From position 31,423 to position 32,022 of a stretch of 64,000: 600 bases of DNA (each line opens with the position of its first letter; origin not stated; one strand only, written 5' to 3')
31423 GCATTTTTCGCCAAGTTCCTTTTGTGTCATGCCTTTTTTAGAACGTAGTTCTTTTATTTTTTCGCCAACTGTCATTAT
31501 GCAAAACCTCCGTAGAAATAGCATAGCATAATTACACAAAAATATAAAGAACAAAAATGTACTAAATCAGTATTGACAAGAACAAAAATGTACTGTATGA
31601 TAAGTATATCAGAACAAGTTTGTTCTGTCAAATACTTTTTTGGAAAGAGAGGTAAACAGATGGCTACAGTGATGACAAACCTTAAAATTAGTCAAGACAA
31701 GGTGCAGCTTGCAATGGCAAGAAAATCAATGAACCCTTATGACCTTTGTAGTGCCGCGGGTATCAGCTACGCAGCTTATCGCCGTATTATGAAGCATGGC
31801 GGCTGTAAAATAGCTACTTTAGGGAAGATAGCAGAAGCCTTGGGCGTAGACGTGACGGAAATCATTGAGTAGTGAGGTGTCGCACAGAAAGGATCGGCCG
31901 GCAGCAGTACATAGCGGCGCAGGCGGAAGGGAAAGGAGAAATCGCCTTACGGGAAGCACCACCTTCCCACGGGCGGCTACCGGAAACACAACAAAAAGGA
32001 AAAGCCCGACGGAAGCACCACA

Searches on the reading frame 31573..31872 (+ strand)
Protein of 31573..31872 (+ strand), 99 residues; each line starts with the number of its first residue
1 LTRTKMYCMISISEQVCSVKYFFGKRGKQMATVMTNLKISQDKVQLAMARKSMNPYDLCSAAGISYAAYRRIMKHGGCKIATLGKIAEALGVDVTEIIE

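Call 40: search_protein_families(library=pfam, proteins=[window:31573-31872:+], max_evalue=0.00001)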
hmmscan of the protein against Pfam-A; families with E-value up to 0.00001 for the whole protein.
window:31573-31872:+ (99 aa): 1 family
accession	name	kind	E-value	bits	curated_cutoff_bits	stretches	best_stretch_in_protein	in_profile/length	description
PF13443.12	HTH_26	-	4.6e-08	33.6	22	1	47-99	5-59/63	Cro/C1-type HTH DNA-binding domain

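Call 41: search_protein_families(library=phrogs, proteins=[window:31573-31872:+], max_evalue=0.00001)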
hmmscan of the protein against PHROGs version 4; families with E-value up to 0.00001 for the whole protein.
window:31573-31872:+ (99 aa): 1 family
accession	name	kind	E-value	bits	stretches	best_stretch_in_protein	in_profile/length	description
phrog_4583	-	transcription regulation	4.9e-07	30.7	1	42-98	13-70/81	transcriptional repressor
